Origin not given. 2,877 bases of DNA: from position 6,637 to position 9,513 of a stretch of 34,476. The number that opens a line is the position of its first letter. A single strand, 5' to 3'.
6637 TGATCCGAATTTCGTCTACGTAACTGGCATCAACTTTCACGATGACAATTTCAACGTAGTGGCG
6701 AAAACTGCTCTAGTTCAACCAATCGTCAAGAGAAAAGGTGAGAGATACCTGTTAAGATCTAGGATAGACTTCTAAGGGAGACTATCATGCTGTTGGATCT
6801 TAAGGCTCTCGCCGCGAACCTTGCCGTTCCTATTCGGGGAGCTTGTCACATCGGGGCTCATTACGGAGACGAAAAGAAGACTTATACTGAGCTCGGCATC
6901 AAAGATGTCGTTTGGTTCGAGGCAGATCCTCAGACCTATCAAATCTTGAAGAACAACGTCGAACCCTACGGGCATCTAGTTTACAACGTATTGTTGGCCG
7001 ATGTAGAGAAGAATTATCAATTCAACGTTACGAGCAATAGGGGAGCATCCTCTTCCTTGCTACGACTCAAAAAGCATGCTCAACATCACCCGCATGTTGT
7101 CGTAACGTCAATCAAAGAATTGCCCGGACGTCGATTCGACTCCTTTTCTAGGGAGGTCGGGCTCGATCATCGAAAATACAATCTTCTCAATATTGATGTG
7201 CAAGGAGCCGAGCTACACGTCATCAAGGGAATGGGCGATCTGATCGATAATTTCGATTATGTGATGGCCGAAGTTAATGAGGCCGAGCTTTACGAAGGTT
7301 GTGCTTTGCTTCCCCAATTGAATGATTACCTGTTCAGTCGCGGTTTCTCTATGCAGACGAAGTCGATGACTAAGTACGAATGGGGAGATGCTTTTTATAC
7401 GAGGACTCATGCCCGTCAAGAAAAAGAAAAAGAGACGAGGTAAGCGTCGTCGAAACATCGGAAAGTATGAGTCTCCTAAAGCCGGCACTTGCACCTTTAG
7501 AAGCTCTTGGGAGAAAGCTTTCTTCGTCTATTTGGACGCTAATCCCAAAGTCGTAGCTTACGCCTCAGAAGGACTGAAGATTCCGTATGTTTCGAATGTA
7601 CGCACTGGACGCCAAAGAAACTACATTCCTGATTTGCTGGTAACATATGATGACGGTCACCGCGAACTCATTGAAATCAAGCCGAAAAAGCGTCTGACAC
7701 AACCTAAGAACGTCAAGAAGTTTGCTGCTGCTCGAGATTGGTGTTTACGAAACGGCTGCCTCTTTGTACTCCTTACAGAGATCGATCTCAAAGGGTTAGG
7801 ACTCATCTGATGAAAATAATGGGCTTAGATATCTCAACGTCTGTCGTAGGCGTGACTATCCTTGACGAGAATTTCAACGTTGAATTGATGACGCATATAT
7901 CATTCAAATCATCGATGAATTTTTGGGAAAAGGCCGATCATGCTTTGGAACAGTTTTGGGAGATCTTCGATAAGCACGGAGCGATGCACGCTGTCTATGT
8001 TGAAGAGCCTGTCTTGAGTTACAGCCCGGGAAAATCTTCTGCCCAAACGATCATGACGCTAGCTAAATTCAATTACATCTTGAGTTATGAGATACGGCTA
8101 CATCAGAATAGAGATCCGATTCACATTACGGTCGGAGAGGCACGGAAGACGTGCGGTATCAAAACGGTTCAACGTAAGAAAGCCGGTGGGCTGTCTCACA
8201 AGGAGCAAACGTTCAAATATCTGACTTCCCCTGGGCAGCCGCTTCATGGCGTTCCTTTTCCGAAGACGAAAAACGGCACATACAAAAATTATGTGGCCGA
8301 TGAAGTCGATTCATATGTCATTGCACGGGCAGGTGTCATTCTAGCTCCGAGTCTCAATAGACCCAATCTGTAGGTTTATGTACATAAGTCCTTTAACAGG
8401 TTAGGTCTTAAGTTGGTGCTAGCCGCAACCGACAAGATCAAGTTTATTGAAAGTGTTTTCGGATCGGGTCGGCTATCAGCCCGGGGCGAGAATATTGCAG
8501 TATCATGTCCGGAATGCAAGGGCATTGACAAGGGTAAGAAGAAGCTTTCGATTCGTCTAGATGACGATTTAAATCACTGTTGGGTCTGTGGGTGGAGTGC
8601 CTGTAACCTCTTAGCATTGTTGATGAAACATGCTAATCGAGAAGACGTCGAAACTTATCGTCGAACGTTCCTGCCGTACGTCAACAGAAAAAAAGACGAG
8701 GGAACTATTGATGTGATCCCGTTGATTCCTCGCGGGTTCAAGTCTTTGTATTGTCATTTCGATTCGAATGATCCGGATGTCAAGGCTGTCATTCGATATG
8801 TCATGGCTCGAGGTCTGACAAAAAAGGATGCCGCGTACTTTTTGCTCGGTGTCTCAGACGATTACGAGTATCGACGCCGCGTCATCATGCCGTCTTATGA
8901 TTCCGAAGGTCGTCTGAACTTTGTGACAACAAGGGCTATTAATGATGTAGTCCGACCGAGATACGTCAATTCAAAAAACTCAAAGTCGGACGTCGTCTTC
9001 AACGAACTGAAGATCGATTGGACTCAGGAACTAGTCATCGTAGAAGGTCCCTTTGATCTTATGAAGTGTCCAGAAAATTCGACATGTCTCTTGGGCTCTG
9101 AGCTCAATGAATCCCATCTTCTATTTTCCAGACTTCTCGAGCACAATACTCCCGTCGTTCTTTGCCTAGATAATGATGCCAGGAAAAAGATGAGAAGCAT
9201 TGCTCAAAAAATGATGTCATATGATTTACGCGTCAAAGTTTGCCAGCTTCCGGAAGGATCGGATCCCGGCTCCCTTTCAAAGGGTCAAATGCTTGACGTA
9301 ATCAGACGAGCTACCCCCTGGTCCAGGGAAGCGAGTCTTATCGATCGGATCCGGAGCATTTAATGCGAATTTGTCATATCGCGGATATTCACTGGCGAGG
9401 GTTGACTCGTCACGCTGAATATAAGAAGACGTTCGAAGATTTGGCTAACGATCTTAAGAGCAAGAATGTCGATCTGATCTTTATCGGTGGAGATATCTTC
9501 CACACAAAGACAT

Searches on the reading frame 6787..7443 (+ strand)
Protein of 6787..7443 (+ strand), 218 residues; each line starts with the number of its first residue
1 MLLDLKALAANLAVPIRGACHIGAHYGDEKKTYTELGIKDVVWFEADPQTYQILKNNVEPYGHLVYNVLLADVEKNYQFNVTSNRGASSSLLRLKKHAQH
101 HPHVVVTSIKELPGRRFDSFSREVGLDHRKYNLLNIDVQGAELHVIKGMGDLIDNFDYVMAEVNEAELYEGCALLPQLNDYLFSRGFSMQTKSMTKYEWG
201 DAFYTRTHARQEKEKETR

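Call 13: search_protein_families(library=pfam, proteins=[window:6787-7443:+], max_evalue=0.001)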
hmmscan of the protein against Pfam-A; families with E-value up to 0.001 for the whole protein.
window:6787-7443:+ (218 aa): 1 family
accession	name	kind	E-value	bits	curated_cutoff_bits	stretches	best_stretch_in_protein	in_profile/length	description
PF05050.19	Methyltransf_21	-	2.9e-18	67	22.7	1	21-188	1-172/173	Methyltransferase FkbM domain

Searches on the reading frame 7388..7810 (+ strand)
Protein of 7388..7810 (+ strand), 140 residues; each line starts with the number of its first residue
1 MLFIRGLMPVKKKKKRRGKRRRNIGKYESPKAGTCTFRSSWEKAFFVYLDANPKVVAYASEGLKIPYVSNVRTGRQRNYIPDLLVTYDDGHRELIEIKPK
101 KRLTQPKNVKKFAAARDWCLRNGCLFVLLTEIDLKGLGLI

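Call 100: search_protein_families(library=pfam, proteins=[window:7388-7810:+], max_evalue=0.01)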
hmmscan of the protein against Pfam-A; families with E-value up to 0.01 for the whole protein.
window:7388-7810:+ (140 aa): 2 families
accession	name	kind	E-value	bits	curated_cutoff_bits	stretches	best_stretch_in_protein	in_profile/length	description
PF08722.17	Tn7_TnsA-like_N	-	2.7e-18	66.7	26.5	1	52-131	1-85/85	TnsA-like endonuclease N terminal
PF15649.12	Tox-REase-7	-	0.0053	17.4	25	1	72-132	22-76/84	Restriction endonuclease fold toxin 7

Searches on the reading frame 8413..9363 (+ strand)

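Call 13: search_protein_families(library=pfam, proteins=[window:8413-9363:+], max_evalue=0.001)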
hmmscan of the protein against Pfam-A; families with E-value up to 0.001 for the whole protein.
window:8413-9363:+ (316 aa): 2 families
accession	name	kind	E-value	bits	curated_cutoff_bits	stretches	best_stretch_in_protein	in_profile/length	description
PF13155.12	Toprim_2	-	8.7e-06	26.5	22.1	1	208-285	1-84/88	Toprim-like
PF08275.17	DNAG_N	-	0.00069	20.1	26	0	153-191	75-113/128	DNA primase catalytic core, N-terminal domain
